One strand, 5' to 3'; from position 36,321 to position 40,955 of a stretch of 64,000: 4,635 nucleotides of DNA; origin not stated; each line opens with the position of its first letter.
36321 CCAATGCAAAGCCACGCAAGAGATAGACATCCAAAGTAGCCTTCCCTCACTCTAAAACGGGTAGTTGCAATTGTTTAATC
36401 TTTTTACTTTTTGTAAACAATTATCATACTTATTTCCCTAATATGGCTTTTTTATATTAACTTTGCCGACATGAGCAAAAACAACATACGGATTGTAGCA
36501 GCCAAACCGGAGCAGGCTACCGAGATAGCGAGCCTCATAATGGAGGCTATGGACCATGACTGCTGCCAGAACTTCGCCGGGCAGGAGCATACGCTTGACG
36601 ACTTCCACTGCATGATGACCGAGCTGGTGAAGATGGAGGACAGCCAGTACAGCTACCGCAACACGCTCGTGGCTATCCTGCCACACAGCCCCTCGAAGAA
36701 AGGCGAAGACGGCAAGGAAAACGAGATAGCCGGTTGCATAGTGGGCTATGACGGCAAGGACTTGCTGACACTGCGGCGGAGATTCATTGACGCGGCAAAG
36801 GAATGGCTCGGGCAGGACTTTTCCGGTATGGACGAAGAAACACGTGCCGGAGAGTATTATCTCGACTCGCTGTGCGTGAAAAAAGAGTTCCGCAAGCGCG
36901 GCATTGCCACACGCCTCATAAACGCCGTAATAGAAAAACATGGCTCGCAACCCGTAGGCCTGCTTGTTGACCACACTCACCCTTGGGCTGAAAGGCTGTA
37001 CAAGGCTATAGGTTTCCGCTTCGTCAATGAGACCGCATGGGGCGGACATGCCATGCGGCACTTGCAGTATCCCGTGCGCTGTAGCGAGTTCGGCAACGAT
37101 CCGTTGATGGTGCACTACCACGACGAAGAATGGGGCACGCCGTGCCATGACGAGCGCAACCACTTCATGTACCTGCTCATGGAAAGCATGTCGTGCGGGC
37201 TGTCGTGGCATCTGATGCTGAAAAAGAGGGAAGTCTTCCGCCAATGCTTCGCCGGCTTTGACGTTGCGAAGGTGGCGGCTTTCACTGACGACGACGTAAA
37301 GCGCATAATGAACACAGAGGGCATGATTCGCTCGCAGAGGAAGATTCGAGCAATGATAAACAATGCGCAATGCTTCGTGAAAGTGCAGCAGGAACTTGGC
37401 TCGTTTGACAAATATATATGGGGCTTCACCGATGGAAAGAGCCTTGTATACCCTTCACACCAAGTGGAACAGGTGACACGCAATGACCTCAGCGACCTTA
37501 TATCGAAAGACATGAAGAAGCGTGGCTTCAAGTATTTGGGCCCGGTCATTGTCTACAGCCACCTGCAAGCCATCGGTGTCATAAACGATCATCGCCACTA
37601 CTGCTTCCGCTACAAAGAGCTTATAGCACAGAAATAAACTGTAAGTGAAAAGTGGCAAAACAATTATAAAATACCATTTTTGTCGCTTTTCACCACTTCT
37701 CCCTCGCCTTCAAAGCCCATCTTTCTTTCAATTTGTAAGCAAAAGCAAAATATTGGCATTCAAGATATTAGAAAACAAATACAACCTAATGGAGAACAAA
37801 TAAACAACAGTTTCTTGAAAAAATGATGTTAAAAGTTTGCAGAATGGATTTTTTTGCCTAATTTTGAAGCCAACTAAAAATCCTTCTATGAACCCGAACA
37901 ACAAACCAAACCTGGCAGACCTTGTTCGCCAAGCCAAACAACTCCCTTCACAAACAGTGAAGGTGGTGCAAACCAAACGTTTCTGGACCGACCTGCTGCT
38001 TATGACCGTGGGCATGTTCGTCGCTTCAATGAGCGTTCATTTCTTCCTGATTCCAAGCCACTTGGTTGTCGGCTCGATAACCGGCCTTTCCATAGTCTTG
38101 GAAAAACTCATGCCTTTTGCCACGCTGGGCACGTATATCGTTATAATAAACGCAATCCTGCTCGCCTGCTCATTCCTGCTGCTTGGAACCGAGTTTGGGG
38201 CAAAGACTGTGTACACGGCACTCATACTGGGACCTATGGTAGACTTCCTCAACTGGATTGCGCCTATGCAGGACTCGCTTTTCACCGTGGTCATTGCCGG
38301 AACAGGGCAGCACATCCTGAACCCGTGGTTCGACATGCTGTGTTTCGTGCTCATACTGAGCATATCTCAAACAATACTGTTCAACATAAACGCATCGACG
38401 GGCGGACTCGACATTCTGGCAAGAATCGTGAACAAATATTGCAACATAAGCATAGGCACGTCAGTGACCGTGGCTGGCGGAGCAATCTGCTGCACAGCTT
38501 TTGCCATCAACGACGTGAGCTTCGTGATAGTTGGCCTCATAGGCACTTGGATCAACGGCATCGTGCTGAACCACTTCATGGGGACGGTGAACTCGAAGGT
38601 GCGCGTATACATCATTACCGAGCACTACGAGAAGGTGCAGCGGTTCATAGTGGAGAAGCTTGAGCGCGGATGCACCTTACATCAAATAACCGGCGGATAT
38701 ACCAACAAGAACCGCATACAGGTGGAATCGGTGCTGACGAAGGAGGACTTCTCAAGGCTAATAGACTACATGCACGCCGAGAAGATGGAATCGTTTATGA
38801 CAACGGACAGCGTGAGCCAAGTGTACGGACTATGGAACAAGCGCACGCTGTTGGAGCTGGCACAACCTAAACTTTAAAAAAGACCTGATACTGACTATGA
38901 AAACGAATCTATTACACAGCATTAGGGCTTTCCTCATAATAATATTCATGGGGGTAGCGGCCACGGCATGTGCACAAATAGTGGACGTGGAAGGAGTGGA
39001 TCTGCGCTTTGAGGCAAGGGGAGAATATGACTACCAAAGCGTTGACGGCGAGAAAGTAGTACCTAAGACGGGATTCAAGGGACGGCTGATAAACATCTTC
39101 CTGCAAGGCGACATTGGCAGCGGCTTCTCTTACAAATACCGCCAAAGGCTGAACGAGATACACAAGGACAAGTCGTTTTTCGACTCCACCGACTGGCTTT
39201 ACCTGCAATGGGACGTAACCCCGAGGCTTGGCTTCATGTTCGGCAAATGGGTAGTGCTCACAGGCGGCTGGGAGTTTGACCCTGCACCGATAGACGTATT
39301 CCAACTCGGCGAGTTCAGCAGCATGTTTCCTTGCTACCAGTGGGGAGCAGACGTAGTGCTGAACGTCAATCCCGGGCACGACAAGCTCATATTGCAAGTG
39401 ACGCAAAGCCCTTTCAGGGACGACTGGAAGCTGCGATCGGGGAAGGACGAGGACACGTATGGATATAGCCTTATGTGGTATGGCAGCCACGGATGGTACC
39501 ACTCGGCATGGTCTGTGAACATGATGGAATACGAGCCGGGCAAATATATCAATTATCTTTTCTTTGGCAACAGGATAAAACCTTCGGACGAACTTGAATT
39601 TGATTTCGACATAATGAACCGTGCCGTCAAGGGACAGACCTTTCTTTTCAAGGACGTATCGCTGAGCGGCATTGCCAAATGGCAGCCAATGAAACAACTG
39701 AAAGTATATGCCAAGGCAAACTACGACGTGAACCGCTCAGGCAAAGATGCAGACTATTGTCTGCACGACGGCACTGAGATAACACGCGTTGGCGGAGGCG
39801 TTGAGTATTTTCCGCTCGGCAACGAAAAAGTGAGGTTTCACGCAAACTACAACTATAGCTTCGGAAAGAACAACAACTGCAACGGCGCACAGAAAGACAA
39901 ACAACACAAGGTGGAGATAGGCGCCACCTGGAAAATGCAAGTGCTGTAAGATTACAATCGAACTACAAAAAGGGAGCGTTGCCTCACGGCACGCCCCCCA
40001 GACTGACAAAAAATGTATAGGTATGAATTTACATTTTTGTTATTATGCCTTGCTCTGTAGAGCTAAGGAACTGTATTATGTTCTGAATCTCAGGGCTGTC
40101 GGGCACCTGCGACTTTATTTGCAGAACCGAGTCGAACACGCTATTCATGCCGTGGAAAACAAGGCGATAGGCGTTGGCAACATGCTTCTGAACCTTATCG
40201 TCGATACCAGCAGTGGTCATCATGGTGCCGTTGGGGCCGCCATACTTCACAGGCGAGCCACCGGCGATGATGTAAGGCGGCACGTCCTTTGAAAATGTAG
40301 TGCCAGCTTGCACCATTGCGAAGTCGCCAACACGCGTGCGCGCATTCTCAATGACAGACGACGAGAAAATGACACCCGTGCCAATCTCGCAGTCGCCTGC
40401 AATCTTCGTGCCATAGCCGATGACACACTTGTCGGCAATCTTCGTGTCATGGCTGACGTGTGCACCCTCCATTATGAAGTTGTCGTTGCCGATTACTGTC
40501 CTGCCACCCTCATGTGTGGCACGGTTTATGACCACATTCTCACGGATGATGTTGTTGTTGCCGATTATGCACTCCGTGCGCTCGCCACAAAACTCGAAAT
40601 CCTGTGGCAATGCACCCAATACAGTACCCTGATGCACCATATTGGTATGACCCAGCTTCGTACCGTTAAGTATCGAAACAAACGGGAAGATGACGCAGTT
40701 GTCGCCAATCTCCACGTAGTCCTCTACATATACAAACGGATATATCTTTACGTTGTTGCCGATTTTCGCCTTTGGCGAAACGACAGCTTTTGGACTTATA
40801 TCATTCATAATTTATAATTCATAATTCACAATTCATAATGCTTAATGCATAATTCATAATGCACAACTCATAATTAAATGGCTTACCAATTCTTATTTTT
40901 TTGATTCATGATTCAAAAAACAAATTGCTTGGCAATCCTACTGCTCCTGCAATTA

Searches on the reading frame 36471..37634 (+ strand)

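Call 23: search_protein_families(library=pfam, proteins=[window:36471-37634:+], max_evalue=0.00001)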
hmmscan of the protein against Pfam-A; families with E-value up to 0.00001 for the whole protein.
window:36471-37634:+ (388 aa): 5 families
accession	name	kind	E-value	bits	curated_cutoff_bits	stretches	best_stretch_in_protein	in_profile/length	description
PF03352.18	Adenine_glyco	-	1.7e-68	230.4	25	1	209-380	4-176/177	Methyladenine glycosylase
PF13673.13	Acetyltransf_10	-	1.3e-08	35.3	23.6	1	127-187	51-112/128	Acetyltransferase (GNAT) domain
PF13508.13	Acetyltransf_7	-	1.6e-08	35.3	27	1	125-183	28-83/84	Acetyltransferase (GNAT) domain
PF00583.31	Acetyltransf_1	-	2.3e-08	34.8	20.7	1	83-182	41-116/116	Acetyltransferase (GNAT) family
PF08445.16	FR47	-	4.3e-07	30.3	22.1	1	130-190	23-85/86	FR47-like protein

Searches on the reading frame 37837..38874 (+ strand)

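Call 23: search_protein_families(library=pfam, proteins=[window:37837-38874:+], max_evalue=0.00001)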
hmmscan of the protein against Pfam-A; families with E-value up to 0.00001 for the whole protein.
window:37837-38874:+ (346 aa): 2 families
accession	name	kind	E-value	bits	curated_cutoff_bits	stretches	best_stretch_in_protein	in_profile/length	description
PF02588.21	YitT_membrane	-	7.4e-32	110.8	24.3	1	53-271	2-204/205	Uncharacterised 5xTM membrane BCR, YitT family COG1284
PF10035.14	DUF2179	-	7.6e-09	35.7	22.8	1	277-331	1-55/55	Uncharacterized protein conserved in bacteria (DUF2179)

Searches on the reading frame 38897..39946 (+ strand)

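Call 23: search_protein_families(library=pfam, proteins=[window:38897-39946:+], max_evalue=0.00001)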
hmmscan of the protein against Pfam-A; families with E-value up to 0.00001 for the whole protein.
window:38897-39946:+ (350 aa): 1 family
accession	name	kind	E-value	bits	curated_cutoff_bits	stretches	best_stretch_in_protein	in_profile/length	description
PF07396.17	Porin_O_P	-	1.4e-11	44.8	20.9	1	41-195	6-164/370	Phosphate-selective porin O and P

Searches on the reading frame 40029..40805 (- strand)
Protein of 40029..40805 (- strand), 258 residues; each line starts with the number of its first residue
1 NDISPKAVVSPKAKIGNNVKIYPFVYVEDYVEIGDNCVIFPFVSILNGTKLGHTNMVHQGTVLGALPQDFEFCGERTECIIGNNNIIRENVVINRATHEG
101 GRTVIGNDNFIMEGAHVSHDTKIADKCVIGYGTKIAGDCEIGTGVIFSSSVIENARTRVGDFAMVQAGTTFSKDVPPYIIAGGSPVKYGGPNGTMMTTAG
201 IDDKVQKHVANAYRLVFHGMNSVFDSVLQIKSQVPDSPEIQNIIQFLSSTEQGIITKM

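Call 23: search_protein_families(library=pfam, proteins=[window:40029-40805:-], max_evalue=0.00001)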
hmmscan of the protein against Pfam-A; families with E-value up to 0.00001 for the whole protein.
window:40029-40805:- (258 aa): 4 families
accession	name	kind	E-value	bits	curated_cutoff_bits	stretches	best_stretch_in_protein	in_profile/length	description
PF00132.30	Hexapep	-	9.5e-28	95.2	27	2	103-137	2-36/36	Bacterial transferase hexapeptide (six repeats)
PF13720.11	Acetyltransf_11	-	2.3e-18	66.8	24.5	1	174-255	1-82/82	Udp N-acetylglucosamine O-acyltransferase; Domain 2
PF25084.1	LbH_EIF2B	-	7.3e-11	42.5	54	0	6-64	38-94/105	EIF2B subunit epsilon LbH domain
PF25087.1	GMPPB_C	-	8.6e-06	25.8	39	0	25-124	5-101/110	GMPPB C-terminal domain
